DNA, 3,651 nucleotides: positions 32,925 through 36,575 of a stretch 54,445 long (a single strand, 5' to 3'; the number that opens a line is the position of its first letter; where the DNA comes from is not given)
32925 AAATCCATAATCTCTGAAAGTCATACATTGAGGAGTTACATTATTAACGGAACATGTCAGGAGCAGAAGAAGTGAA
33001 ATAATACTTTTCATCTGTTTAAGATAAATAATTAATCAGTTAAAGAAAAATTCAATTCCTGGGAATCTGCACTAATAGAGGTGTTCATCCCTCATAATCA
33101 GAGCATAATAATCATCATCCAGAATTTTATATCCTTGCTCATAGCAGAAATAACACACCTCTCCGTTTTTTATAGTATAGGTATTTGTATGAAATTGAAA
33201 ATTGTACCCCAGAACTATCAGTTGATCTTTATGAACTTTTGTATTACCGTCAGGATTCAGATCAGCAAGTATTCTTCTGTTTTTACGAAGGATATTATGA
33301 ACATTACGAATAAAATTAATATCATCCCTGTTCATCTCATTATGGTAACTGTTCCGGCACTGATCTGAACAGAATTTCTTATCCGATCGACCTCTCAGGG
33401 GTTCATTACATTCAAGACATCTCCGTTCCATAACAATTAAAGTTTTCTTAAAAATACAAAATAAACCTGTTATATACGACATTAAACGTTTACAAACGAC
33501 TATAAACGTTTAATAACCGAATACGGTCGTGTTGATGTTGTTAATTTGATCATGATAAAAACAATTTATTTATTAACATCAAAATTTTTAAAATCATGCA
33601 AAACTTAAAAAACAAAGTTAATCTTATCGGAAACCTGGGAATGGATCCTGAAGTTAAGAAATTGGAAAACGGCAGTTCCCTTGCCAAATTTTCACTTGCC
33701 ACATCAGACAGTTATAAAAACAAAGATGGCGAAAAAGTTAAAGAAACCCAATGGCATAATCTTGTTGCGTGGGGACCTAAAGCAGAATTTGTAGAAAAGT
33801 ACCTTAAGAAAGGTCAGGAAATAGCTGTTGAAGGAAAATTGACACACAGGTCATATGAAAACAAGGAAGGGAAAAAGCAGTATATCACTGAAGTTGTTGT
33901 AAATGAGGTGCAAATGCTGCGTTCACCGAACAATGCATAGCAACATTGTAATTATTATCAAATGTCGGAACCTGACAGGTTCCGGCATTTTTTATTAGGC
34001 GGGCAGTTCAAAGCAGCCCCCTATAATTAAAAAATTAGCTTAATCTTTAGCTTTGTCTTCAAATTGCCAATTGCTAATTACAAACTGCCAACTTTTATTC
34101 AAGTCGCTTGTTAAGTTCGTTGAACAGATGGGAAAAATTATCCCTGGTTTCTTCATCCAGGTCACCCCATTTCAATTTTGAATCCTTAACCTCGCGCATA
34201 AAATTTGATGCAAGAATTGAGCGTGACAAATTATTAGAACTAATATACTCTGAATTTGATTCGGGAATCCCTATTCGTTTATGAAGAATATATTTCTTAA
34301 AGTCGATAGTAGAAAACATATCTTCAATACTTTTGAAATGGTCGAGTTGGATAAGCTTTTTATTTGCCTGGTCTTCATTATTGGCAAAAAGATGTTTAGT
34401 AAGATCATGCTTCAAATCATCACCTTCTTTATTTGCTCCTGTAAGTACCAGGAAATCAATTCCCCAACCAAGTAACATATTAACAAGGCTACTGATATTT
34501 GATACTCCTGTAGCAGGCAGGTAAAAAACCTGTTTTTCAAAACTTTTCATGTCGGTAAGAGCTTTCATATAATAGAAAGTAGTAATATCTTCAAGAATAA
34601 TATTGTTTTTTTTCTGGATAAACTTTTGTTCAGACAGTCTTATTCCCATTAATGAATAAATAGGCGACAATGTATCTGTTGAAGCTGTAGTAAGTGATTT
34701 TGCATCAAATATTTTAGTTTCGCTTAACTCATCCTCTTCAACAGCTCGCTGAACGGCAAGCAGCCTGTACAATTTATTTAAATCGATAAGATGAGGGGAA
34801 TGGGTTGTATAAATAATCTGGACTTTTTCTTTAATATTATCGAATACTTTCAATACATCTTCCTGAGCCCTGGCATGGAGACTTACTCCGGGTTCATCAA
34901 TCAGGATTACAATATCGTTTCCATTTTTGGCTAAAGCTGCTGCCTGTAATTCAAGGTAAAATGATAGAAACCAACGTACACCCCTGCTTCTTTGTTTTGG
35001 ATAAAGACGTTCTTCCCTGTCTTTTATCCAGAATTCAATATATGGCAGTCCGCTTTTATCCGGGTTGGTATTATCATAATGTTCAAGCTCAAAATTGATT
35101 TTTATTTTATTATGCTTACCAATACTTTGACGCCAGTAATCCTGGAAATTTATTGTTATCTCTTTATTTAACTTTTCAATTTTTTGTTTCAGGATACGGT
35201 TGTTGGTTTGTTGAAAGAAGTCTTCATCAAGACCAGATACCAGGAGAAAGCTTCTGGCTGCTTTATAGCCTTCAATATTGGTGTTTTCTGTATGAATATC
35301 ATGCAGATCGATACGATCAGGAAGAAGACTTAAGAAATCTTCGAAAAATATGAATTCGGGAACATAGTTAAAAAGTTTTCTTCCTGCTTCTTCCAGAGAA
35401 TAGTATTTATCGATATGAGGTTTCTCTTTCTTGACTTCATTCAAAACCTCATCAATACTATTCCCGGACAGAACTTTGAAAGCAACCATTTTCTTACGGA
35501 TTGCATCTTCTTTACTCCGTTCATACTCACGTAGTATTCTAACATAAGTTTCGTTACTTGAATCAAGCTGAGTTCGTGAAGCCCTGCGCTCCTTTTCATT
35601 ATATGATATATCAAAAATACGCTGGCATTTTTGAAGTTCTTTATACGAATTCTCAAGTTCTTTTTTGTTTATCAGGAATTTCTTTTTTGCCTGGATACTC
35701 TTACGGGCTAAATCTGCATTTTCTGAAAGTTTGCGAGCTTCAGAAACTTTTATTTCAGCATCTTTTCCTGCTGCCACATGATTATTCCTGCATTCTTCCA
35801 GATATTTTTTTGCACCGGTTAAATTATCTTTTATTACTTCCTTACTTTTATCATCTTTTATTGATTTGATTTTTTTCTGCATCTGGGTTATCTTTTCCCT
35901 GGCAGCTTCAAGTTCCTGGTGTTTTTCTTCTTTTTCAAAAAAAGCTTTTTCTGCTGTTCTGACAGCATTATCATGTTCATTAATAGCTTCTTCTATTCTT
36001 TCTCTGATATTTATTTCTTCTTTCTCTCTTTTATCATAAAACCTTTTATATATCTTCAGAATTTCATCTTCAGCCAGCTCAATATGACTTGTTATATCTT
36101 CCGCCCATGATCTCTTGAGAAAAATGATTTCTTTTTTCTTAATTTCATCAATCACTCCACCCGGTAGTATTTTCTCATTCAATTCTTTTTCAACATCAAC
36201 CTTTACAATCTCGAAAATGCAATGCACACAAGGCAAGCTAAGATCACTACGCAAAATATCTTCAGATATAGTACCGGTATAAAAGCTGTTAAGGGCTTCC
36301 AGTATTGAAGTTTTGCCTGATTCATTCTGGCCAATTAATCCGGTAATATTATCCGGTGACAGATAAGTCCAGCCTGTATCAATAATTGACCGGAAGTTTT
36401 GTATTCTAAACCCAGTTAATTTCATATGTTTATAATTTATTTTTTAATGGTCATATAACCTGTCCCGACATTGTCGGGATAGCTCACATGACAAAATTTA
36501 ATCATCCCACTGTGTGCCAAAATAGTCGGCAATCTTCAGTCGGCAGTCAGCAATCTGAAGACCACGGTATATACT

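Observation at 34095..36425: Stand-alone SMC-like ABC ATPase fused to a degenerate TOPRIM/DUF4435-like tail (OLD-like or fused-PARIS-like defence candidate)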

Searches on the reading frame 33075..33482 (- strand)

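Call 30: search_protein_families(library=pfam, proteins=[window:33075-33482:-], max_evalue=0.01)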
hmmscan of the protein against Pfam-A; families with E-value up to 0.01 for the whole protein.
window:33075-33482:- (136 aa): 2 families
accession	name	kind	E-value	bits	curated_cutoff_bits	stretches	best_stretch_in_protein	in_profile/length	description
PF06467.20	zf-FCS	-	0.00056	20.1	22.4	1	27-46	19-39/39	MYM-type Zinc finger with FCS sequence motif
PF09889.16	DUF2116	-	0.0061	16.9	26.8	0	20-52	4-34/59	Probable treble clef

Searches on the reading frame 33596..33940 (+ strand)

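Call 30: search_protein_families(library=pfam, proteins=[window:33596-33940:+], max_evalue=0.01)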
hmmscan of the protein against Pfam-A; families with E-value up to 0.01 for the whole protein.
window:33596-33940:+ (114 aa): 2 families
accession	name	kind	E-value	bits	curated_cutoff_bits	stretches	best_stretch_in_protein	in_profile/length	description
PF00436.31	SSB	-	1.8e-35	121.6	26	1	6-108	2-104/104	Single-strand binding protein family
PF01336.31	tRNA_anti-codon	-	0.0054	17.1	27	1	55-106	30-73/75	OB-fold nucleic acid binding domain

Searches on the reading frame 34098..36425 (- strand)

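Call 4: search_protein_families(library=pfam, proteins=[window:34098-36425:-], max_evalue=1)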
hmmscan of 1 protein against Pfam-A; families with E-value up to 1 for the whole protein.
window:34098-36425:- (776 aa): 12 families
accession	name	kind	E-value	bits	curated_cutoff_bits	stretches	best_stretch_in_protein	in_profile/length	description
PF13175.12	AAA_15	-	4.5e-25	89.5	32.1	1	1-547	1-374/374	AAA ATPase domain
PF13304.12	AAA_21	-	3.7e-14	53.9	27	2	261-548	85-304/304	AAA domain, putative AbiEii toxin, Type IV TA system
PF13476.12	AAA_23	-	7.7e-10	40.2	27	1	7-214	3-198/201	AAA domain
PF02463.25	SMC_N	-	4.4e-08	33.3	40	2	3-61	2-59/220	RecF/RecN/SMC N terminal domain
PF13514.12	AAA_27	-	0.009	16.1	22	1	1-49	1-50/206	AAA domain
PF13676.11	TIR_2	-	0.014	16.3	28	1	106-186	11-86/122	TIR domain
PF13555.12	AAA_29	-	0.051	13.8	27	1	23-47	20-44/61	P-loop containing region of AAA domain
PF00004.35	AAA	-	0.074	13.9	21.2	0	498-552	52-119/131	ATPase family associated with various cellular activities (AAA)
PF16535.10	T3SSipB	-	0.16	12.7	31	1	124-202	28-107/155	Type III cell invasion protein SipB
PF00005.33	ABC_tran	-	0.21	12.6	25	1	22-53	8-42/137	ABC transporter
PF21725.3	T7SS_signal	-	0.44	10.8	27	1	142-232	150-235/241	Putative T7SS secretion signal domain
PF16715.11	CDPS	-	0.63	10.2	27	0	132-208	76-155/220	Cyclodipeptide synthase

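Call 5: search_protein_families(library=padloc, proteins=[window:34098-36425:-], max_evalue=1)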
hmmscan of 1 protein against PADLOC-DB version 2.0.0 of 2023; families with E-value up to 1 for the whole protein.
window:34098-36425:- (776 aa): 54 families (the best 25 are shown)
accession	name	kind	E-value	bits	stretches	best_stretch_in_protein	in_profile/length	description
PDLC02979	AriA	-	5.7e-25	86.9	1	1-547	1-373/373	-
PDLC02358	Old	-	3e-16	57.3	2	496-662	277-445/578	Old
PDLC02980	AriA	-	1.3e-14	52.9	1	27-548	1-304/304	-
PDLC04178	HEC-01A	-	3.3e-13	47.5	2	502-559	286-345/399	-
PDLC00298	PtuA1|PtuA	-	1.2e-12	45.6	2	506-560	284-338/423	AAA ATPase domain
PDLC00278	PtuA1|PtuA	-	3.6e-12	44.3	2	506-565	290-349/436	AAA ATPase domain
PDLC00094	GajA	-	3.7e-12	43.5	2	1-46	1-43/569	AAA ATPase domain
PDLC02915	ATPase-Toprim_I-B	-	5.4e-12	43.3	2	486-547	238-299/623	-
PDLC00271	PtuA1|PtuA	-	4.3e-11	41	2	1-50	1-48/421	AAA ATPase domain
PDLC02335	AbiLi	-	2.8e-10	37.8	1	3-553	50-243/326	AbiLi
PDLC00277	PtuA1|PtuA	-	4e-10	37.5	2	506-548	287-329/423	AAA ATPase domain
PDLC00310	PtuA1|PtuA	-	4.1e-10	37.3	2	499-590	286-375/443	AAA ATPase domain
PDLC04175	HEC-01A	-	1.1e-09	35.8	2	496-567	261-332/363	-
PDLC02913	ATPase_I-A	-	1.2e-09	35.9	2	397-613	252-470/508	-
PDLC02914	ATPase-Toprim_I-B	-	1.4e-09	35.7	2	506-579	205-280/443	-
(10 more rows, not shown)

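Call 6: search_protein_families(library=ncbifam, proteins=[window:34098-36425:-], max_evalue=1)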
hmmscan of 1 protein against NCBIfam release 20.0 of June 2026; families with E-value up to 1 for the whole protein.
window:34098-36425:- (776 aa): 29 families (the best 25 are shown)
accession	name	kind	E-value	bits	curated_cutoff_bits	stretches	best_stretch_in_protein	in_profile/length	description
NF041760.1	PtuA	equivalog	5.5e-07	28.9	500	2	502-548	376-421/524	retron Ec78 anti-phage system effector ATPase PtuA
NF047739.1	antiphage_MADS3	equivalog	7.7e-06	25.3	420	1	504-562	337-394/427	methylation-associated defense system AAA family ATPase MAD3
TIGR00611.2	recf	equivalog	1.3e-05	24.6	172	1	6-51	4-47/339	DNA replication/repair protein RecF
TIGR00972.1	3a0107s01c2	equivalog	2.2e-05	23.9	343.2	1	505-543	164-202/248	phosphate ABC transporter ATP-binding protein PstB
TIGR02673.1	FtsE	equivalog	0.0001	22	264.85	1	408-551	66-204/214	cell division ATP-binding protein FtsE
NF040873.1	AztA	equivalog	0.00012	21.7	220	1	495-547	131-182/191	zinc ABC transporter ATP-binding protein AztA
NF010680.0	PRK14079.1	equivalog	0.00015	20.9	386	1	1-58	1-56/349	recombination protein F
TIGR04521.1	ECF_ATPase_2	equivalog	0.0002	20.6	330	1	506-609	165-268/279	energy-coupling factor transporter ATPase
TIGR00956.1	3a01205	subfamily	0.00074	17.2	1959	1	12-57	776-822/1394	pleiotropic drug resistance family protein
TIGR02315.1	ABC_phnC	equivalog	0.0013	18.2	266.1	1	503-553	163-212/243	phosphonate ABC transporter ATP-binding protein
NF010068.0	PRK13548.1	equivalog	0.0013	17.8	261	0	21-47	27-53/261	heme ABC transporter ATP-binding protein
TIGR03608.1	L_ocin_972_ABC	subfamily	0.0016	18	254.85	1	504-547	153-197/206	putative bacteriocin export ABC transporter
TIGR01166.1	cbiO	subfamily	0.0019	17.7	211.8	1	505-545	147-188/190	cobalt ABC transporter, ATP-binding protein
TIGR02857.1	CydD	equivalog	0.002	17.1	435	1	498-548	473-521/529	thiol reductant ABC exporter subunit CydD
TIGR04320.1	Surf_Exclu_PgrA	domain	0.0039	16.5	70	1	134-221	255-343/360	SEC10/PgrA surface exclusion domain-containing protein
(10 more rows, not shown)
